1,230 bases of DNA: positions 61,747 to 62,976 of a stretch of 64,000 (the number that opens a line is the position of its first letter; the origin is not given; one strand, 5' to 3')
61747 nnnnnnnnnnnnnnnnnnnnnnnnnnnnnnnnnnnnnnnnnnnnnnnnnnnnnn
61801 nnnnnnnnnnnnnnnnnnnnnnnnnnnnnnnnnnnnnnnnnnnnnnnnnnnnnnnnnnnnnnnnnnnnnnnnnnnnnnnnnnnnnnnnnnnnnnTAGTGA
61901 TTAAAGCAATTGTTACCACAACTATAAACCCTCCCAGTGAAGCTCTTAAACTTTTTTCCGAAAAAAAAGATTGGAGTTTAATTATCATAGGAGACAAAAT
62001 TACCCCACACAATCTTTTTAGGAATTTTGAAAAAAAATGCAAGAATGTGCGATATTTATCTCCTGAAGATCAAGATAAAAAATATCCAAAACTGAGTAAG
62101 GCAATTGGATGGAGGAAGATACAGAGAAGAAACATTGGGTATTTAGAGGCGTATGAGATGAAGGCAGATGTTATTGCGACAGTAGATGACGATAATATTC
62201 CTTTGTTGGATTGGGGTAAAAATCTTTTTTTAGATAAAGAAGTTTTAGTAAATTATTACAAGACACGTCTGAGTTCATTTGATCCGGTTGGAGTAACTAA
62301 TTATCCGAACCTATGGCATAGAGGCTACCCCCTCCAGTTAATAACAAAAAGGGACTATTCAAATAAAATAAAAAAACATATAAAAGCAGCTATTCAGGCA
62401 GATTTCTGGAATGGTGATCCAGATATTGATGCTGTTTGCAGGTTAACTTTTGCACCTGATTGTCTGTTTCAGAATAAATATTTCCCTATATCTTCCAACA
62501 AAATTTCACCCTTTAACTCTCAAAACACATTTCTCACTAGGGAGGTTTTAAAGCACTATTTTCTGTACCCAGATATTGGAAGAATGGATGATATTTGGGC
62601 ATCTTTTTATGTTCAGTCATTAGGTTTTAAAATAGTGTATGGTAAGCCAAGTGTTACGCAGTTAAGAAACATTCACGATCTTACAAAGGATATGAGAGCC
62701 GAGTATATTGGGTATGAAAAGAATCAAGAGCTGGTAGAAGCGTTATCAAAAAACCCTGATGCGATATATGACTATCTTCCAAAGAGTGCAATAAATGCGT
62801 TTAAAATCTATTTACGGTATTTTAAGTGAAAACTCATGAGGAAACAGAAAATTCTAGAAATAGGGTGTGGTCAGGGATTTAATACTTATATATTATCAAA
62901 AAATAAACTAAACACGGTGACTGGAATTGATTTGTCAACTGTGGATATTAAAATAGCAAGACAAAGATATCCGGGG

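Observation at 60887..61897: GDP-mannose 3,5-epimerase (GME) homolog points to L-galactose or L-gulose in this bacterial glycan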

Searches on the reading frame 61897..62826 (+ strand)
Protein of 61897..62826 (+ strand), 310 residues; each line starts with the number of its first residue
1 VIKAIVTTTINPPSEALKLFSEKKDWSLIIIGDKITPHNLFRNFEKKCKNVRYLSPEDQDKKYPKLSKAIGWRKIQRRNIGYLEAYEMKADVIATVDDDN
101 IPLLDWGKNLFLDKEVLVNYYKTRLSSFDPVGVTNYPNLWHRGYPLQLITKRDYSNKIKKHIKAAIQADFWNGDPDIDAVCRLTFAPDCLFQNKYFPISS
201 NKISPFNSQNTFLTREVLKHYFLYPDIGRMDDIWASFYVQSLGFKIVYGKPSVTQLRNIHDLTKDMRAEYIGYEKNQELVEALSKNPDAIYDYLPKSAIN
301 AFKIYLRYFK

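Call 4: search_protein_families(library=ncbifam, proteins=[window:61897-62826:+])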
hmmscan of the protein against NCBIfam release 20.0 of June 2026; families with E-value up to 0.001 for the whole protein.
window:61897-62826:+ (310 aa): 0 families

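Call 5: search_protein_families(library=pfam, proteins=[window:61897-62826:+])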
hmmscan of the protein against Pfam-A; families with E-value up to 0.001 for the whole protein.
window:61897-62826:+ (310 aa): 0 families

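Call 11: search_protein_families(library=pfam, proteins=[window:61897-62826:+], max_evalue=10)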
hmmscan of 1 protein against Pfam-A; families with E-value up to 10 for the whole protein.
window:61897-62826:+ (310 aa): 1 family
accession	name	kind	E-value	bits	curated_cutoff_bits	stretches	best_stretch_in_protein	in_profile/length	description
PF03385.23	STELLO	-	0.014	14.7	27.8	1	229-284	1-60/387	STELLO glycosyltransferases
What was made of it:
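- On GT75 NDP-pyranose mutase (MtdL/Hyg20/plant UAM): The window protein gives no hit at E<=10 (call 11).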

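Call 12: search_solved_structures(query=window:61897-62826:+, max_evalue=10, show_alignments=2)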
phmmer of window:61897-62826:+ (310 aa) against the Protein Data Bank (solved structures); distinct sequences matched with E-value up to 10: 4.
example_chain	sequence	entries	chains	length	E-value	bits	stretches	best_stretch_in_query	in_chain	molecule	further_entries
7yua_A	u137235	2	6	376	2.8e-19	72.7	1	4-294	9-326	Transglycosylse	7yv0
7xpr_A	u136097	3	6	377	2.8e-19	72.6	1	4-294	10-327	Transglycosylse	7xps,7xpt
8hl8_A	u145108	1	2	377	5.9e-19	71.6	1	4-294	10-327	Transglycosylse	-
7xpu_A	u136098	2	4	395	8.8e-19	71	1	4-294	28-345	Transglycosylse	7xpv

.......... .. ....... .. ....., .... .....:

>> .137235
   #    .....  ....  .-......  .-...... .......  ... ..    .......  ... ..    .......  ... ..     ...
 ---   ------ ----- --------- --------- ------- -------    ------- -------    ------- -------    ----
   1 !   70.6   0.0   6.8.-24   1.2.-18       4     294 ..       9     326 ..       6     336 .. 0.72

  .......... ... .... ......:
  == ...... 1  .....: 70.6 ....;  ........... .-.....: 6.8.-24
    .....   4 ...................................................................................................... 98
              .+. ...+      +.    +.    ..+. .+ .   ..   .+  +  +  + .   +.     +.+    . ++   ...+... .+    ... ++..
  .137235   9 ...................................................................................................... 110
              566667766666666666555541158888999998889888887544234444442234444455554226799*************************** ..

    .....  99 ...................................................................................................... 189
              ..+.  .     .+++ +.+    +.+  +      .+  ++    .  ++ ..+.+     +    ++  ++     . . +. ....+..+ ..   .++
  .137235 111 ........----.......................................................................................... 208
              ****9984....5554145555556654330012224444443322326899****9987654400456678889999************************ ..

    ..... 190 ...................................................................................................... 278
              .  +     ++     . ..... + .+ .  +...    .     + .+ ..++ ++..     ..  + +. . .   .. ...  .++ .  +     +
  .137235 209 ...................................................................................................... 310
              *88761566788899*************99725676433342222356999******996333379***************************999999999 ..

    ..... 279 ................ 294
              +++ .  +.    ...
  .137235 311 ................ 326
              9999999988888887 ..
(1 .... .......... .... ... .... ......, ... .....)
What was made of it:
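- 61897..62829 (+): Divergent GT75-type (MtdL-like) putative NDP-sugar pyranose/furanose mutase, 310 aa, soluble. Its GTG start overlaps the GME stop codon by 1 nt (TAGTG). Call 12 (MtdL chains E=2.8e-19).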

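Call 19: find_homologous_proteins(query=window:61897-62826:+, max_evalue=0.00001)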
Query window:61897-62826:+ (310 aa): 6065 proteins with E <= 0.00001 among 6859 candidates; the best 120 are listed.
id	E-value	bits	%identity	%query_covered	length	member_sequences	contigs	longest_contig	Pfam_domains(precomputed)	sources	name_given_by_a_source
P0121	8.1e-190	648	88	100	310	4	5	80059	-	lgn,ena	-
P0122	7.3e-185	631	85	100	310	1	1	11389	-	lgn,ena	-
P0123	3.9e-153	527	72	100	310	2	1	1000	-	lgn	-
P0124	7.9e-152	523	70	99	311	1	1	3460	-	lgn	-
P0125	1.5e-148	512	69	100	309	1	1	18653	-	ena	-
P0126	2.9e-148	511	68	100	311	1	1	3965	-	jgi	jgi:hypothetical protein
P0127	3.2e-148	511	68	100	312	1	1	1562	-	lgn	-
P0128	1.3e-147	509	69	100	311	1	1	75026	-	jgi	jgi:hypothetical protein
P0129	1.4e-147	509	69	100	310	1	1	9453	-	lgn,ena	-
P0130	1.5e-146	506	67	100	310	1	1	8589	-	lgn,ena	-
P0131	1.9e-146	505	69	100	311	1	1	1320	-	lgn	-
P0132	8.1e-146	503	69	98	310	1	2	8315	-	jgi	jgi:hypothetical protein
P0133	8.2e-146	503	66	100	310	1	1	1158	-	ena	-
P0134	2.8e-145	501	69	99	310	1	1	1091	-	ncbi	-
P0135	1.1e-142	493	67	99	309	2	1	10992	-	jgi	-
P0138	1.4e-141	489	67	100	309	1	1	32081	-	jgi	jgi:hypothetical protein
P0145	1.2e-134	466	66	98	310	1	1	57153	-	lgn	-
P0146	7.5e-130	451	61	100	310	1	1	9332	-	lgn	-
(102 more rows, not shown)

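Call 21: find_related_loci(query=A1, collection=genome_contigs, flank=10000)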
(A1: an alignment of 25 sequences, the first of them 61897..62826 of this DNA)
Query A1 (310 aa) in genome_contigs; peptide patterns used: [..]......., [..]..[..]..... (x = any residue, [..] = any of these).
463 stretches matched a pattern; 282 encode a relative of the query (tblastn E <= 1e-3); the best 80 are kept; 80 distinct loci.
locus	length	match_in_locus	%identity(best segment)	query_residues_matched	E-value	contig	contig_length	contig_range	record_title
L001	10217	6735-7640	59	3-310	1e-127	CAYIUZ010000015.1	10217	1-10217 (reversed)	MAG TPA_asm: uncultured Gammaproteobacteria bacterium isolate ERP119705_co5_457 genome assembly, contig: NODE_8427_lengt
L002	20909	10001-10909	60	1-309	3e-126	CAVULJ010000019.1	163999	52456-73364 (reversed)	MAG: uncultured Alphaproteobacteria bacterium isolate MFD01716.bin.2.10 genome assembly, contig: contig_55654, whole gen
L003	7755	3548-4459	59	1-310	3e-124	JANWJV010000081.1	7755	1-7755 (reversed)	MAG: Bacteroidia bacterium isolate CRAIB_MAG76 c_000000044975, whole genome shotgun sequence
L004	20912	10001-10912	58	1-310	8e-124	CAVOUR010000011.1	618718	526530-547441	MAG: uncultured Alphaproteobacteria bacterium isolate MFD10064.bin.1.12 genome assembly, contig: contig_6689, whole geno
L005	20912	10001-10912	58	1-310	2e-123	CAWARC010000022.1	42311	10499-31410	MAG: uncultured Alphaproteobacteria bacterium isolate MFD02671.bin.1.99 genome assembly, contig: contig_41518, whole gen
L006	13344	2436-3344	59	2-310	2e-123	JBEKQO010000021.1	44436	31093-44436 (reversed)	MAG: Terriglobia bacterium isolate SPRUCE 48 SPRUCE_48_21, whole genome shotgun sequence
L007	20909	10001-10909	57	1-309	6e-122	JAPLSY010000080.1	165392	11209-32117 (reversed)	MAG: Kiritimatiellaeota bacterium isolate LacPavin_0419_WC90_MAG_56_158 LacPavin_0419_WC90_scaffold_399826, whole genome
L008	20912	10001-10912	57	1-310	3e-121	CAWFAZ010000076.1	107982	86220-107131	MAG: uncultured Verrucomicrobiae bacterium isolate MFD01112.bin.2.19 genome assembly, contig: contig_74879, whole genome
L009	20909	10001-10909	57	1-310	3e-121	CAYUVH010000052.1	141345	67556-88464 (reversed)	MAG TPA_asm: uncultured Verrucomicrobiota bacterium isolate binchicken_co200_328 genome assembly, contig: k141_420847, w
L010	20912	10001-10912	59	1-310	6e-121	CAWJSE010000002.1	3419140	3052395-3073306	MAG: Candidatus Melainabacteria bacterium isolate MFD09671.bin.4.117 genome assembly, contig: contig_26991, whole genome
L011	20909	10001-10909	57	1-309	3e-120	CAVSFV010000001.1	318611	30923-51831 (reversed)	MAG: uncultured Alphaproteobacteria bacterium isolate MFD01828.bin.1.100 genome assembly, contig: contig_10106, whole ge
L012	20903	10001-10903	58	2-309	3e-120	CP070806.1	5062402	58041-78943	MAG: Phycisphaerales bacterium isolate bin1297 chromosome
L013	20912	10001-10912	56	1-310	5e-120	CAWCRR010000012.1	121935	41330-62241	MAG: uncultured Verrucomicrobiae bacterium isolate MFD09286.bin.2.134 genome assembly, contig: contig_117285, whole geno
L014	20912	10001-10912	55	1-310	8e-120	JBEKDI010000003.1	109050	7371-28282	MAG: Verrucomicrobiota bacterium isolate SPRUCE 17 SPRUCE_17_3, whole genome shotgun sequence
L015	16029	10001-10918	58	1-309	2e-119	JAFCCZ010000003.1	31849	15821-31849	MAG: Candidatus Iainarchaeum archaeon isolate Meg19_1012_Bin_199 Meg19_1012_Bin_199_scaffold_2696, whole genome shotgun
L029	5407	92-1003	56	1-310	4e-119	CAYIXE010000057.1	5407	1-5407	MAG TPA_asm: uncultured Gammaproteobacteria bacterium isolate ERP119705_co7_214 genome assembly, contig: NODE_11761_leng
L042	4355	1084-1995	54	1-310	7e-119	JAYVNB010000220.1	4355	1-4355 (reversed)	MAG: Bacteriovoracaceae bacterium isolate GL65_DN_concoct_128 GL65_DN_concoct_128_219, whole genome shotgun sequence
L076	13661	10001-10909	53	1-309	1e-114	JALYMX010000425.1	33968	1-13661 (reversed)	MAG: Actinomycetota bacterium isolate ATA bin22 SD1493-95_k127_354538, whole genome shotgun sequence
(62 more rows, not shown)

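Call 29: search_protein_representatives(alignment_id=A1)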
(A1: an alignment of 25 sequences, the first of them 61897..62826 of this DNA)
Query: 25 sequences, 304 profile positions. Proteins with E-value up to 0.001 (for the whole library): 3414; up to 1e-10: 2227; up to 1e-30: 627. The best 150 are listed.
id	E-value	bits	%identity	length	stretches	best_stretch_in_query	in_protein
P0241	2.8e-129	447.3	-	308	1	1-303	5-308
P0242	3.3e-128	443.7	-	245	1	1-234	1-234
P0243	2.1e-112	391.9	-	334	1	1-303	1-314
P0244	4.0e-110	384.4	-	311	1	2-304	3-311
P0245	1.0e-107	376.5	-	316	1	1-304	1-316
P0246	5.4e-107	374.1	-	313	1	4-303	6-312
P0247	9.3e-107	373.3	-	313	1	1-302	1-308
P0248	1.3e-103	362.9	-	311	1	1-280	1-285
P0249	1.2e-102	359.8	-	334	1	1-304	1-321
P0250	1.5e-102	359.5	-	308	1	2-303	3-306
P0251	8.4e-102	357.0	-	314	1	1-303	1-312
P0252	1.8e-101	356.0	-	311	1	1-303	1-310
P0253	4.0e-100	351.5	-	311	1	1-302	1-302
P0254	2.4e-99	348.9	-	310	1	1-304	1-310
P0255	4.0e-99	348.2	-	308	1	1-303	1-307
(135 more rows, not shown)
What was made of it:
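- Closest known: MtdL. Different: It belongs to a separate, much larger uncharacterised clade (3,414 50%-identity clusters at E<=1e-3; call 29).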

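Call 40: predict_structure(alignment_id=A1)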
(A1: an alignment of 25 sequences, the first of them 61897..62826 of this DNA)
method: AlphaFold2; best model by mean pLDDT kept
length: 310 residues; sequences in the alignment: 25
mean_pLDDT: 93.6   pTM: 0.92
mean pLDDT of the five models: 93.6, 93.1, 91.1, 89.6, 87.4
residues with pLDDT >= 90: 251; 70-90: 59; 50-70: 0; < 50: 0
segments of 3 or more residues with pLDDT < 50: none
pLDDT, mean of each block of 10 residues (from residue 1): 95 96 97 97 97 98 97 94 98 95 93 96 95 90 92 93 97 82 82 95 93 97 92 97 97 83 84 91 97 96 95
secondary structure, 60 per line:
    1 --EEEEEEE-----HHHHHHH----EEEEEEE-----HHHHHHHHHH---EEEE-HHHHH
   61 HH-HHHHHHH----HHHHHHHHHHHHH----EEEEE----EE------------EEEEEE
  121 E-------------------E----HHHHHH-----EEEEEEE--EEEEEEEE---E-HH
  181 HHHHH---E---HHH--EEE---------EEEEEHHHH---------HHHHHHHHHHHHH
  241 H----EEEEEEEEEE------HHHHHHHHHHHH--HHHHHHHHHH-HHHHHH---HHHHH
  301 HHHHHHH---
elements in order: E3-9 H15-21 E26-32 H38-47 E51-54 H56-62 H64-70 H75-87 E92-96 E115-121 H146-151 E157-163 E166-173 H179-185 E198-200 E210-214 H215-218 H228-241 E246-255 H262-273 H276-285 H287-292 H296-307
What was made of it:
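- On GT75 NDP-pyranose mutase (MtdL/Hyg20/plant UAM): AF2 model pLDDT 93.6 (call 40).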

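Call 46: fold_search(model_id=the predicted structure, library=pdb)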
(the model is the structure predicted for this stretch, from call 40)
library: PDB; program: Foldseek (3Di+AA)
matches with E <= 10: 1387; with E <= 0.001: 66
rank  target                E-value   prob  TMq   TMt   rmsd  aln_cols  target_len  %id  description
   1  7xpt_A                2.9e-22  1.00  0.83  0.69   4.6       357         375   23  Crystal structrue of MtdL:GDP:Mn soaked with GDP-Glc (released 2023-03-29)
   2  7xps_B                3.5e-22  1.00  0.83  0.70   4.7       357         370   24  Crystal structrue of MtdL:GDP:Mn (released 2023-03-29)
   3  7xpu_A                5.0e-22  1.00  0.82  0.69   4.8       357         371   23  crystal structure of MtdL-S228A-His soaked GDP-Fucp and Mn (released 2023-03-29)
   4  7xpr_A                5.3e-22  1.00  0.83  0.70   4.8       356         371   23  Crystal structrue of SeMet-MtdL:GDP (released 2023-03-29)
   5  8hl8_A                5.7e-22  1.00  0.84  0.71   4.1       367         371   22  Crystal structrue of MtdL R257K mutant (released 2023-03-29)
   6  7yua_A                1.8e-21  1.00  0.82  0.69   5.0       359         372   23  Structural Insight into a Metal-Dependent Mutase MtdL Revealing an Arginine Residue Covalently Mediated Interconversio (released 2023-07-26)
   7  9jma_A                2.3e-07  1.00  0.48  0.49  10.6       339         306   16  Crystal structure of glycosyltransferase AvpGT (released 2025-01-29)
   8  6h21_C                3.1e-07  1.00  0.45  0.44  12.5       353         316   10  TarP-UDP-GlcNAc-Mn (released 2018-09-26)
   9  6h2n_C                3.1e-07  1.00  0.44  0.44  13.2       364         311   10  TarP-UDP-GlcNAc-Mg (released 2018-09-26)
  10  6h21_A                3.7e-07  1.00  0.43  0.43  10.7       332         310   11  TarP-UDP-GlcNAc-Mn (released 2018-09-26)
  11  6h21_B                4.8e-07  1.00  0.40  0.40  13.7       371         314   11  TarP-UDP-GlcNAc-Mn (released 2018-09-26)
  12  6h4m_A                5.1e-07  1.00  0.46  0.45  12.3       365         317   11  TarP-UDP-GlcNAc-3RboP (released 2018-09-26)
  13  6h1j_B                6.1e-07  1.00  0.45  0.45  10.1       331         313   10  TarP native (released 2018-09-26)
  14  6h4f_Q                6.5e-07  1.00  0.44  0.44  12.5       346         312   10  TarP-3RboP (released 2018-09-26)
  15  9jn3_B                7.4e-07  1.00  0.47  0.49  11.9       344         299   14  Crystal structure of AvpGT in complex with Ara-A (released 2025-01-29)
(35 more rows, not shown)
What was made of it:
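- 61897..62829 (+): Calls 40 and 46 (AF2 pLDDT 93.6; Foldseek MtdL TM 0.83, ordinary GT-A 0.48 or less).
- On GT75 NDP-pyranose mutase (MtdL/Hyg20/plant UAM): Foldseek gives six MtdL entries at E about 3e-22 and TM 0.82-0.84, and ordinary GT-A at TM 0.48 or less (call 46).
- Closest known: MtdL. Same: Same overall fold (TM 0.83, call 46).
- Call 46: TM 0.83 to six MtdL structures, against 0.48 or less for ordinary GT-A enzymes. The protein has a GT-A Rossmann-like N-terminal half and a DDD motif (calls 40, 46). The structural match to MtdL (TM 0.83) is far better than to any true transferase (0.48 or less; call 46).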

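Call 51: find_encoding_contigs(protein=P0121, flank=8000, max_places=3)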
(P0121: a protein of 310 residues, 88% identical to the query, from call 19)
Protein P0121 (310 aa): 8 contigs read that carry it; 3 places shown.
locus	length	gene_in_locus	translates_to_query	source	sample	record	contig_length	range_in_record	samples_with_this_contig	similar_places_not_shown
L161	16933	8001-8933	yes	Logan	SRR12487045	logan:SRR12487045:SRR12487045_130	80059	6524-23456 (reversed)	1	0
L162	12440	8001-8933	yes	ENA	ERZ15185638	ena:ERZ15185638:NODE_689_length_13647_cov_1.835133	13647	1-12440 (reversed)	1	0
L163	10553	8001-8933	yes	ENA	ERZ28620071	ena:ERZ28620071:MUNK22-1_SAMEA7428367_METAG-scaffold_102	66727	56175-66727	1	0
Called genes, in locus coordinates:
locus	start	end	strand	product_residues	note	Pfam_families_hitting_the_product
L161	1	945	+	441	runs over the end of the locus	PF13231:PMT_2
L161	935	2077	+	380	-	PF00534:Glycos_transf_1, PF13692:Glyco_trans_1_4, PF26337:Gtf3_C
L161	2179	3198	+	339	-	PF00535:Glycos_transf_2, PF13641:Glyco_tranf_2_3 (weak)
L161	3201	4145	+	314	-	PF04321:RmlD_sub_bind, PF01073:3Beta_HSD (weak), PF01370:Epimerase, PF02719:Polysacc_synt_2, PF16363:GDP_Man_Dehyd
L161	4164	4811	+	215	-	PF25084:LbH_EIF2B (weak), PF25087:GMPPB_C (weak), PF00132:Hexapep (weak)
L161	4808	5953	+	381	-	PF01041:DegT_DnrJ_EryC1, PF01212:Beta_elim_lyase (weak)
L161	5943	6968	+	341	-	PF08240:ADH_N, PF16912:Glu_dehyd_C, PF00107:ADH_zinc_N, PF13602:ADH_zinc_N_2 (faint)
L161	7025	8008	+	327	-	PF01073:3Beta_HSD (weak), PF01370:Epimerase, PF16363:GDP_Man_Dehyd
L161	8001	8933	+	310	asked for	-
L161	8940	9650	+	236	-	PF01209:Ubie_methyltran, PF02353:CMAS (weak), PF05219:DREV (weak), PF08241:Methyltransf_11, PF08242:Methyltransf_12, PF13489:Methyltransf_23, PF13649:Methyltransf_25, PF13847:Methyltransf_31, +1 more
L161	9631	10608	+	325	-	PF00535:Glycos_transf_2, PF10111:Glyco_tranf_2_2 (weak), PF13641:Glyco_tranf_2_3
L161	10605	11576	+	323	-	PF00535:Glycos_transf_2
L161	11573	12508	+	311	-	PF25084:LbH_EIF2B (faint), PF25087:GMPPB_C (faint), PF00132:Hexapep, PF14602:Hexapep_2 (weak), PF05523:FdtA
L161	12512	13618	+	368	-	PF00155:Aminotran_1_2, PF01041:DegT_DnrJ_EryC1, PF01053:Cys_Met_Meta_PP (weak)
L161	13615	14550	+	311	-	PF00535:Glycos_transf_2, PF10111:Glyco_tranf_2_2, PF13641:Glyco_tranf_2_3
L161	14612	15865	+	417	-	PF08421:Methyltransf_13, PF13489:Methyltransf_23, PF08484:Methyltransf_14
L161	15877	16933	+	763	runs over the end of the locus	-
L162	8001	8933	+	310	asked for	-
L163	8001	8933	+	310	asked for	-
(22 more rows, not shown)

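Call 52: find_encoding_contigs(protein=P0125, flank=8000, max_places=2)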
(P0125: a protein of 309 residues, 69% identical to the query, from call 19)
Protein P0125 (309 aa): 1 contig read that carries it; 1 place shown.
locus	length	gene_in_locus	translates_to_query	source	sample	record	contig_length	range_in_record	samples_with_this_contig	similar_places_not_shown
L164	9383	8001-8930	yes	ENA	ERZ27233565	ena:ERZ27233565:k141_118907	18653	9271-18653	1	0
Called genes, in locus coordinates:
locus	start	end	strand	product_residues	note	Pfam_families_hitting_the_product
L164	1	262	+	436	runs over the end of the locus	PF13231:PMT_2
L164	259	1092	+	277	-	PF13489:Methyltransf_23, PF02527:GidB (weak), PF03848:TehB (weak), PF05175:MTS, PF13847:Methyltransf_31, PF08241:Methyltransf_11, PF08242:Methyltransf_12, PF13649:Methyltransf_25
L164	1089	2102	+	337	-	PF00535:Glycos_transf_2, PF13641:Glyco_tranf_2_3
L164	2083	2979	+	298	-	PF01370:Epimerase, PF04321:RmlD_sub_bind, PF01073:3Beta_HSD, PF02719:Polysacc_synt_2, PF16363:GDP_Man_Dehyd, PF07993:NAD_binding_4 (weak)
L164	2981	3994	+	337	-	PF01073:3Beta_HSD, PF01370:Epimerase, PF02719:Polysacc_synt_2, PF04321:RmlD_sub_bind, PF05368:NmrA, PF13460:NAD_binding_10, PF16363:GDP_Man_Dehyd, PF07993:NAD_binding_4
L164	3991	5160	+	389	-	PF00534:Glycos_transf_1, PF13692:Glyco_trans_1_4, PF26337:Gtf3_C (weak)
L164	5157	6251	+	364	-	PF00534:Glycos_transf_1, PF13692:Glyco_trans_1_4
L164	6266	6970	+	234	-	PF05711:TylF, PF13578:Methyltransf_24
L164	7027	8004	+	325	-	PF01073:3Beta_HSD, PF01370:Epimerase, PF16363:GDP_Man_Dehyd, PF13460:NAD_binding_10 (weak)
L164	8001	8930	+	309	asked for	-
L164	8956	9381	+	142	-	?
